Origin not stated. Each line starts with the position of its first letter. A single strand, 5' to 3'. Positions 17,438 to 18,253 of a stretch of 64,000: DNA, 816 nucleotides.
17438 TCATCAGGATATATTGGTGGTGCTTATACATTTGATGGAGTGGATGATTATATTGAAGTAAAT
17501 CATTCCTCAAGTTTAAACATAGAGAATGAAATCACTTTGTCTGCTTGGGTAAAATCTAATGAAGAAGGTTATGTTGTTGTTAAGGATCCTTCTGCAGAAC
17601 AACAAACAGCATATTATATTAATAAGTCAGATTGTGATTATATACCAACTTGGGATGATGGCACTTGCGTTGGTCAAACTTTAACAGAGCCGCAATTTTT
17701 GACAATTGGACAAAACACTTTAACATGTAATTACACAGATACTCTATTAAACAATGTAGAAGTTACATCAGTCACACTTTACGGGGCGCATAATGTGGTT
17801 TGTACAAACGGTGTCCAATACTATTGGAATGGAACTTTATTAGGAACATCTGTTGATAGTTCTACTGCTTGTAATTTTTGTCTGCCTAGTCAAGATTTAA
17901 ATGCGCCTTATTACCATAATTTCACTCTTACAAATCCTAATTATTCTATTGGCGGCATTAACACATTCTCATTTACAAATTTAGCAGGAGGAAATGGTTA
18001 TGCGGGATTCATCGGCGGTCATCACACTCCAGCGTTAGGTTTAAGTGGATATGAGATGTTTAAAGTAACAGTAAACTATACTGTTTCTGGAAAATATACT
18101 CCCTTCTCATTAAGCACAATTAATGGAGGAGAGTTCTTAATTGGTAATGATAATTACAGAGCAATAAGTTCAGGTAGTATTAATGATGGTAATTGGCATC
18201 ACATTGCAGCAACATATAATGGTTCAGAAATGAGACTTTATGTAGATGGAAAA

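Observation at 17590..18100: Third nesting level: a Cys-containing ~160-170-aa insert inside two of the LamG domains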

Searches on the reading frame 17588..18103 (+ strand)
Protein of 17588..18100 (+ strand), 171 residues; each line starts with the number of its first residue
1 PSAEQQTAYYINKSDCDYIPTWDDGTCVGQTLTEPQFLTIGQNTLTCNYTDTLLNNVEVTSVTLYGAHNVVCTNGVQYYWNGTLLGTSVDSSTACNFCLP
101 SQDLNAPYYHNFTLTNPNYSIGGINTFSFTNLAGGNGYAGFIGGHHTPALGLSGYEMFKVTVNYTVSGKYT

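Call 6: search_protein_families(library=pfam, proteins=[window:17591-18100:+], max_evalue=1)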
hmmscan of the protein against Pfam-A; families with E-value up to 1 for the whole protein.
window:17591-18100:+ (170 aa): 0 families

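Call 9: find_homologous_proteins(query=window:17588-18100:+, max_evalue=0.01)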
Query seq(171 aa): 11 candidates shared short words with the query, none scored E <= 0.01.
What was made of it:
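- Tried and rejected: Word-indexed homology search with the insert alone found nothing (call 9).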

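Call 20: search_solved_structures(query=A1, max_evalue=10)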
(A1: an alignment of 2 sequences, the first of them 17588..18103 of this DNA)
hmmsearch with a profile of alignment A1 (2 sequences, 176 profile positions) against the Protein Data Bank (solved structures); distinct sequences matched with E-value up to 10: 1.
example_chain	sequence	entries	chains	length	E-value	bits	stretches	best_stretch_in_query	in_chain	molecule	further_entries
9fnk_A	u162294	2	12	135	0.21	14.9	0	11-54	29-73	Anti-sigma-I factor RsgI5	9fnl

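Call 21: search_protein_representatives(alignment_id=A1)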
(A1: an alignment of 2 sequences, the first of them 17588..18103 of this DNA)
Query: 2 sequences, 176 profile positions. Proteins with E-value up to 0.001 (for the whole library): 8; up to 1e-10: 3; up to 1e-30: 1. The best 8 are listed.
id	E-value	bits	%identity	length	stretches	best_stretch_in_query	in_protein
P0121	2.9e-172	584.4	-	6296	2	1-176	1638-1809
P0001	7.6e-14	68.5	-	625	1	5-174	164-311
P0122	6.5e-12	62.2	-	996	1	8-176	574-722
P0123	3.2e-09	53.4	-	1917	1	5-172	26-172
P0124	8.2e-09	52.1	-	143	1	7-132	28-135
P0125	2.2e-07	47.4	-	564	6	72-108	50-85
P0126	3.4e-04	37.0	-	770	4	31-71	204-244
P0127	9.1e-04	35.6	-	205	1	19-169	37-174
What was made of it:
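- Checked: The similarity is far beyond chance: a profile of the two copies finds independent relatives at E 7.6e-14 to 8.2e-09 in an exhaustive scan of 1.84 billion proteins (call 21).
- Tried and rejected: The exhaustive profile search was needed (call 21).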

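Call 30: find_homologous_proteins(query=A3, max_evalue=0.01)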
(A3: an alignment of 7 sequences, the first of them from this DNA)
Query A3 (7 sequences) (165 aa, profile of the alignment): 3 proteins with E <= 0.01 among 1142 candidates.
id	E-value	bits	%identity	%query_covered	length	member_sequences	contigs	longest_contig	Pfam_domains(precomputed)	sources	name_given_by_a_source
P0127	1.2e-46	176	28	67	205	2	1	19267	-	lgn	-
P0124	1.9e-39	153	27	73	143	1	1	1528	-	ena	-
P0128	1.9e-24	104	31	73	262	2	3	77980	-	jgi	-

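Call 36: find_encoding_contigs(protein=P0127, flank=8000, max_places=3)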
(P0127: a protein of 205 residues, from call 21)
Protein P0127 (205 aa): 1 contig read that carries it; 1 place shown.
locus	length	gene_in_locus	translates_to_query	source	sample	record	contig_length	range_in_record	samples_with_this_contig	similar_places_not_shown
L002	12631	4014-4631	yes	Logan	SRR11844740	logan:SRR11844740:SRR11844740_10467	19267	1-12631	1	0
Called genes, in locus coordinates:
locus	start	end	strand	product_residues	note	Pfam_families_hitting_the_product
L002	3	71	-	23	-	?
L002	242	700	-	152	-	-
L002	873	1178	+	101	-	-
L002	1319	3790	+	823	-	PF00501:AMP-binding, PF23562:AMP-binding_C_3 (weak), PF01553:Acyltransferase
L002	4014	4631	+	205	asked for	-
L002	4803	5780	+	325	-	PF13091:PLDc_2, PF00614:PLDc (faint), PF13091:PLDc_2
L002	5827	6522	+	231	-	PF12796:Ank_2, PF24521:Ank_KRIT1 (faint), PF13637:Ank_4, PF13857:Ank_5 (weak), PF00023:Ank, PF13606:Ank_3 (weak), PF12796:Ank_2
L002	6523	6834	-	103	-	PF01797:Y1_Tnp (weak)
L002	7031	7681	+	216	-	-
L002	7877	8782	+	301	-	PF13511:DUF4124, PF06889:DUF1266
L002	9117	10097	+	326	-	PF01555:N6_N4_Mtase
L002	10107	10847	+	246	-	PF04555:XhoI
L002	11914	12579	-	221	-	-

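Call 37: find_encoding_contigs(protein=P0128, flank=8000, max_places=3)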
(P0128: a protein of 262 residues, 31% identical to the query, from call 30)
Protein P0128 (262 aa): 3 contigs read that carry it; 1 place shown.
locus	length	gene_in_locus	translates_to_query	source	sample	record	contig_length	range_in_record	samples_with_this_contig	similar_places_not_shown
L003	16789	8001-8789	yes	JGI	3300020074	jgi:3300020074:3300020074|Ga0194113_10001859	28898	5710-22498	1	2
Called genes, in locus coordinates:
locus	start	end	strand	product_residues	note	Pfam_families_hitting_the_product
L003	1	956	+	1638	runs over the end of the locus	PF02384:N6_Mtase (faint), PF07669:Eco57I, PF12950:TaqI_C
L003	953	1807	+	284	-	PF11185:DUF2971 (faint)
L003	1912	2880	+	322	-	PF12710:HAD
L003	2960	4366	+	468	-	PF07693:KAP_NTPase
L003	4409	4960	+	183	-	-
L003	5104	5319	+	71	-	-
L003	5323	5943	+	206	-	PF10543:ORF6N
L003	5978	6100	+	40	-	-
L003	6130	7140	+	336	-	PF13310:Virulence_RhuM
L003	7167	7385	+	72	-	-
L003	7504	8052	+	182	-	-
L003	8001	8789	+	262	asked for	-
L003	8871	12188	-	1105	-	PF02687:FtsX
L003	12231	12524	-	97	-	PF00543:P-II (weak)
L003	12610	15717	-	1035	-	PF00873:ACR_tran, PF02355:SecD_SecF_C (faint), PF03176:MMPL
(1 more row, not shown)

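Call 38: predict_structure(alignment_id=A4)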
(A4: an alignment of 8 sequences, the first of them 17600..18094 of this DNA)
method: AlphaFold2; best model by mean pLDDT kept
length: 165 residues; sequences in the alignment: 8
mean_pLDDT: 79.2   pTM: 0.80
mean pLDDT of the five models: 79.2, 78.1, 77.7, 77.2, 75.4
residues with pLDDT >= 90: 63; 70-90: 56; 50-70: 38; < 50: 8
segments of 3 or more residues with pLDDT < 50: 24-26, 95-98
pLDDT, mean of each block of 10 residues (from residue 1): 92 67 52 69 91 95 80 92 74 51 85 94 84 71 80 92 78
secondary structure, 60 per line:
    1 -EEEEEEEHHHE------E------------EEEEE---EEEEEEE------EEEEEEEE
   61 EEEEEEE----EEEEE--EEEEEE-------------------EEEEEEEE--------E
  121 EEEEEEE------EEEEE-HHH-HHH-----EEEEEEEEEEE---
elements in order: E2-8 E32-36 E40-46 E53-67 E72-76 E79-84 E104-111 E120-127 E134-138 E152-162
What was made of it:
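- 17600..18094 (+): Guest domain copy 1 (aa 1642-1806, 165 aa). Six-Cys all-beta domain running from 'TAYYINK' to 'KVTVNYT'. AlphaFold2 alone: pLDDT 79, pTM 0.80 (call 38).
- On Galactose-binding-domain-like / CBM jelly roll, for the guest: The model's pLDDT is 79, with two loops below 50 (call 38).
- Folded alone: pTM 0.80, ten strands (call 38). It folds alone with pTM 0.80 (call 38).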

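Call 40: search_protein_families(library=pfam, alignment_id=A4, max_evalue=10)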
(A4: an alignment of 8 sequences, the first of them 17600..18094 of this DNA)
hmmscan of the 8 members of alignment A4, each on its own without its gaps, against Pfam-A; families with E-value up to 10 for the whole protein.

A. member 1, window:17600-18094:+ (165 aa): 0 families

B. families by the number of members that match (of 8 scanned): 1 family
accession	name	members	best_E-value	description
PF05616.18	Neisseria_TspB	1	0.043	Neisseria meningitidis TspB protein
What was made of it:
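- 17600..18094 (+): No Pfam hit (calls 6, 40).
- On Galactose-binding-domain-like / CBM jelly roll, for the guest: No Pfam family at E up to 1 (single copies, call 6) or up to 10 (all 8 members; one stray Neisseria_TspB match in one member at E 0.043, call 40).
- On Intein / Hint: Pfam scans of the two window copies (call 6) and of all 8 family members (call 40) returned no Hint/intein family.
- No Hint/intein or transposase family is found in the insert (calls 6, 40).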

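Call 41: search_solved_structures(query=A4, max_evalue=10, show_alignments=2)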
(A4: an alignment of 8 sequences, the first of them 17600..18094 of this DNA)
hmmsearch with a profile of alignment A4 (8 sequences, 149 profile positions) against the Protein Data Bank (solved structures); distinct sequences matched with E-value up to 10: 2.
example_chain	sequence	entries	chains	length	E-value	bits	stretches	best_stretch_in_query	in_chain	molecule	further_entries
8ol1_K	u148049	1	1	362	2.4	11.2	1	15-99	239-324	Cyclic GMP-AMP synthase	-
8okx_A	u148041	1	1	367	2.5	11.2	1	15-99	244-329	Cyclic GMP-AMP synthase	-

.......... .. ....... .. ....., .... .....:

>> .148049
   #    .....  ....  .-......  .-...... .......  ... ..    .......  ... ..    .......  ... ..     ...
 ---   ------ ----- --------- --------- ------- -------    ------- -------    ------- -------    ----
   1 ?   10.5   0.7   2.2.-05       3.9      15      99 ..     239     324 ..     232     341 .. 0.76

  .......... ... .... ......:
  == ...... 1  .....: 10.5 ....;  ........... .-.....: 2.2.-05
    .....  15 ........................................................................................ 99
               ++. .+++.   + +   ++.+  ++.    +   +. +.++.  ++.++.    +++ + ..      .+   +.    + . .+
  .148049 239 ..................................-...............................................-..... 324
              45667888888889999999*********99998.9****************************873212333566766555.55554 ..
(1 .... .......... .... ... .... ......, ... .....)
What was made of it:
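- No sequence match to any CBM, Pfam or PDB entry (calls 6, 20, 40, 41). It has no Pfam or PDB sequence match (calls 6, 20, 40, 41).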

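Call 42: fold_search(model_id=the predicted structure, library=pdb)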
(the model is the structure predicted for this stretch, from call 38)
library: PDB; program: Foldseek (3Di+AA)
matches with E <= 10: 1554; with E <= 0.001: 30
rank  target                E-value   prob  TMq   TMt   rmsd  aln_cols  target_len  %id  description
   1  7l2z_D                1.5e-04  1.00  0.51  0.16   5.6       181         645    9  Bacterial cellulose synthase BcsB hexamer (released 2021-03-24)
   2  7kgy_A                1.7e-04  1.00  0.36  0.12   7.8       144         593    9  Beta-glucuronidase from Faecalibacterium prausnitzii bound to the inhibitor UNC10201652-glucuronide (released 2021-11-10)
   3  9b8i                  1.8e-04  1.00  0.49  0.14   7.3       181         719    9  Cryo-EM structure of the E. coli cellulose synthase BcsB-BcsC fusion protein (released 2025-02-19)
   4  6yg8_B                2.2e-04  1.00  0.45  0.14   8.0       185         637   10  Cryo-EM structure of a BcsB pentamer in the context of an assembled Bcs macrocomplex (released 2021-02-24)
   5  4qaw_E                2.4e-04  1.00  0.43  0.16   8.4       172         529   14  Structure of modular Xyn30D from Paenibacillus barcinonensis (released 2014-10-08)
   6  3ac0_A                2.4e-04  0.99  0.29  0.08   9.4       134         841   17  Crystal structure of Beta-glucosidase from Kluyveromyces marxianus in complex with glucose (released 2010-08-11)
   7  6yg8_D                2.5e-04  1.00  0.48  0.15   6.3       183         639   10  Cryo-EM structure of a BcsB pentamer in the context of an assembled Bcs macrocomplex (released 2021-02-24)
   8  7kgy_D                2.5e-04  1.00  0.38  0.12   7.8       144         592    9  Beta-glucuronidase from Faecalibacterium prausnitzii bound to the inhibitor UNC10201652-glucuronide (released 2021-11-10)
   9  6yg8_A                2.5e-04  1.00  0.45  0.14   8.1       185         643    9  Cryo-EM structure of a BcsB pentamer in the context of an assembled Bcs macrocomplex (released 2021-02-24)
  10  7l2z_E                2.9e-04  1.00  0.49  0.15   6.1       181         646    9  Bacterial cellulose synthase BcsB hexamer (released 2021-03-24)
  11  9fmt_C                2.9e-04  1.00  0.42  0.14   5.8       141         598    8  Cryo-EM structure of the BcsB hexameric crown from the E. coli cellulose secretion macrocomplex (released 2024-10-16)
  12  9fmt_F                2.9e-04  1.00  0.47  0.14   7.5       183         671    8  Cryo-EM structure of the BcsB hexameric crown from the E. coli cellulose secretion macrocomplex (released 2024-10-16)
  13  7kgy_C                2.9e-04  1.00  0.35  0.12   7.7       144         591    8  Beta-glucuronidase from Faecalibacterium prausnitzii bound to the inhibitor UNC10201652-glucuronide (released 2021-11-10)
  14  7kgy_B                3.0e-04  1.00  0.36  0.12   7.7       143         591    8  Beta-glucuronidase from Faecalibacterium prausnitzii bound to the inhibitor UNC10201652-glucuronide (released 2021-11-10)
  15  7kmp                  3.0e-04  0.97  0.30  0.07  13.7       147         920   13  Crystal structure of the GH31 alpha-xylosidase (Xac1773) from Xanthomonas citri (released 2021-05-26)
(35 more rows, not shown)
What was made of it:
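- On Galactose-binding-domain-like / CBM jelly roll, for the guest: Foldseek probability is 1.0 but E is 1.5e-4 or weaker and TMq 0.29-0.51 (call 42).
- Closest known: Galactose-binding-domain-like / CBM-type jelly rolls. Same: The guest is predicted to be an all-beta sandwich of similar size, and these are its best structural matches (call 42).
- Foldseek against PDB gives BcsB carbohydrate-binding domain (E 1.5e-4, TMq 0.51), the GH2 N-terminal sugar-binding domain, Xyn30D, the PA14-containing beta-glucosidase, the rhamnogalacturonan lyase C-terminal module and the xylan-binding module MiXBM (call 42).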

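Call 44: find_related_loci(query=A1, collection=genome_contigs, flank=6000)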
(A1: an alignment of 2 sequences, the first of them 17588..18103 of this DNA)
Query A1 (172 aa) in genome_contigs; peptide patterns used: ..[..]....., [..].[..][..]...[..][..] (x = any residue, [..] = any of these).
14 stretches matched a pattern; 1 encode a relative of the query (tblastn E <= 1e-3); 1 distinct loci.
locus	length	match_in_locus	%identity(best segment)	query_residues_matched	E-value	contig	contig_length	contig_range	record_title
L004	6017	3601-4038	31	1-168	1e-12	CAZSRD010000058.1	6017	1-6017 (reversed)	MAG TPA_asm: uncultured Methanosarcinales archaeon isolate SRP178699_co1_479 genome assembly, contig: NODE_19291_length_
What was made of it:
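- Tried and rejected: The 2-sequence alignment worked (call 44).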

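Call 54: search_protein_families(library=ncbifam, alignment_id=A4, max_evalue=1)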
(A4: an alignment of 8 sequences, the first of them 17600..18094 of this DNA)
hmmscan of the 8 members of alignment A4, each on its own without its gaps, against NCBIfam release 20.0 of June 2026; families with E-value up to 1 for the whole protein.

A. member 1, window:17600-18094:+ (165 aa): 1 family
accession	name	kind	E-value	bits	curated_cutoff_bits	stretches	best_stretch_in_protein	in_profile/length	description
NF058597.1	CoaZ_rpt_PGGG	domain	6e-05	23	30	1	57-126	21-87/88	choice-of-anchor Z repeating domain-containing protein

B. families by the number of members that match (of 8 scanned): 2 families
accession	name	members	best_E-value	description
NF058597.1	CoaZ_rpt_PGGG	1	6e-05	choice-of-anchor Z repeating domain-containing protein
NF007626.0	PRK10286.1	1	0.11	methylated-DNA--[protein]-cysteine S-methyltransferase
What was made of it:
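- Closest known: NCBIfam NF058597, choice-of-anchor Z repeating domain. Same: It is the only curated profile with any signal: residues 57-126 of guest copy 1 match profile positions 21-87 of 88 at E 6e-5 (call 54).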

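Call 56: search_protein_families(library=pfam, proteins=[P0122, P0123, L004:1-6015:+, P0127, P0128], max_evalue=0.001)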
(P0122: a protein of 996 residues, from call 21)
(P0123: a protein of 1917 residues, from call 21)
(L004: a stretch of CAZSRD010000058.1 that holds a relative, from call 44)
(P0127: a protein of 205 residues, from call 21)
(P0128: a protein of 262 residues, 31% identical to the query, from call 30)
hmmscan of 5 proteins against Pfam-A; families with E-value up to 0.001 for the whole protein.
P0122 (996 aa): 0 families

P0123 (1917 aa): 0 families

L004:1-6015:+ (2005 aa): 4 families
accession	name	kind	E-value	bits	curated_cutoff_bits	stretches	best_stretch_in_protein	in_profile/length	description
PF13517.12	FG-GAP_3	-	2e-41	140.8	26.9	8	837-899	1-60/61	FG-GAP-like repeat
PF13385.13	Laminin_G_3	-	1.8e-24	87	27.6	1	1630-1788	1-150/151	Concanavalin A-like lectin/glucanases superfamily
PF01839.29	FG-GAP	-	2.2e-07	31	22.1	0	832-858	4-37/37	FG-GAP repeat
PF02210.31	Laminin_G_2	-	0.00034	21.5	22.9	0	1702-1778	39-123/126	Laminin G domain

P0127 (205 aa): 0 families

P0128 (262 aa): 0 families

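Call 57: fold_search(model_id=the predicted structure, library=viral)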
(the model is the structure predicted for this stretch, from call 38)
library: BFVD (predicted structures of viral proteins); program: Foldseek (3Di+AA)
matches with E <= 10: 1760; with E <= 0.001: 42
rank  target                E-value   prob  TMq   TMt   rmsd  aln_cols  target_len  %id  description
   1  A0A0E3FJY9            2.8e-05  1.00  0.34  0.30  11.0       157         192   16  Uncharacterized protein [Synechococcus phage ACG-2014j]
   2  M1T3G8                4.1e-05  1.00  0.40  0.39   9.5       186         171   11  Uncharacterized protein [Prochlorococcus phage P-GSP1]
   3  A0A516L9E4            1.5e-04  1.00  0.42  0.46   7.4       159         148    9  (no name in the UniProt tables at hand)
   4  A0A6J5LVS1            1.8e-04  0.90  0.30  0.08  10.0       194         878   14  Fibrobacter succinogenes major paralogous domain [uncultured Caudovirales phage]
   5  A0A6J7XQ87            2.1e-04  0.97  0.32  0.33  16.8       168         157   12  Uncharacterized protein [uncultured Caudovirales phage]
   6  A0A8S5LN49            2.2e-04  1.00  0.45  0.37  10.7       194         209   14  Uncharacterized protein [Siphoviridae sp. ctsf32]
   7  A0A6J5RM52            2.2e-04  0.99  0.36  0.30   6.9       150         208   11  Uncharacterized protein [uncultured Caudovirales phage]
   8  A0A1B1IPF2            2.5e-04  0.98  0.34  0.12   8.6       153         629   12  (no name in the UniProt tables at hand)
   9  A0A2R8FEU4            2.8e-04  0.93  0.26  0.16   7.4       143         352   15  GXT repeat-containing collagen-like protein [Brazilian cedratvirus IHUMI]
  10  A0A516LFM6            3.2e-04  0.97  0.33  0.10   8.6       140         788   14  (no name in the UniProt tables at hand)
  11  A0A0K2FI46            3.2e-04  0.97  0.35  0.11  12.3       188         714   11  Uncharacterized protein [Achromobacter phage phiAxp-3]
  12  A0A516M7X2            3.7e-04  1.00  0.44  0.49   5.8       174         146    8  (no name in the UniProt tables at hand)
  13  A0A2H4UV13            3.7e-04  1.00  0.39  0.22   6.1       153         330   14  Core protein [Bodo saltans virus]
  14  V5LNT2                4.1e-04  1.00  0.49  0.12   6.0       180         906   11  (no name in the UniProt tables at hand)
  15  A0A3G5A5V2            4.1e-04  1.00  0.43  0.49   5.9       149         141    7  Uncharacterized protein [Harvfovirus sp.]
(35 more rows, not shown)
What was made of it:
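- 17600..18094 (+): Foldseek (calls 42, 57).
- Closest known: Modular tip exchange in phage receptor-binding proteins. Same: The guest model's viral-library matches include phage tail-fibre and host-specificity jelly rolls (call 57).
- Foldseek against the viral library gives phage tail-fibre and host-specificity jelly rolls (call 57). Fold matches are generic jelly rolls with TM of 0.51 or less (calls 42, 57).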

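Call 78: list_cluster_members(proteins=[P0121, P0122, P0123])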
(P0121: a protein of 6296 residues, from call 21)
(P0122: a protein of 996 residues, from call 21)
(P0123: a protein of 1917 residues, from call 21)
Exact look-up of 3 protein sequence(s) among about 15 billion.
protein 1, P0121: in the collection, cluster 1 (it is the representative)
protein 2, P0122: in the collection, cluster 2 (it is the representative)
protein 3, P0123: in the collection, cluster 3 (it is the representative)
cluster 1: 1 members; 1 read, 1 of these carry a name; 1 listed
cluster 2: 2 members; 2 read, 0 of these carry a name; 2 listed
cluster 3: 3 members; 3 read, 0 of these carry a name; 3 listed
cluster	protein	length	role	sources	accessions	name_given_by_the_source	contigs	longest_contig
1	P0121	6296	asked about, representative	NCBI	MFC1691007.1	LamG-like jellyroll fold domain-containing protein [Nanoarchaeota archaeon]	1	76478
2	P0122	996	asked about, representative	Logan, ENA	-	-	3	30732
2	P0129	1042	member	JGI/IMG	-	-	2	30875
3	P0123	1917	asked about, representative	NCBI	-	-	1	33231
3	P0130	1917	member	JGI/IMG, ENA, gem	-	-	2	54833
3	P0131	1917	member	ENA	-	-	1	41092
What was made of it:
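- Tried and rejected: The source was identified through the giant protein's own cluster entry (call 78).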
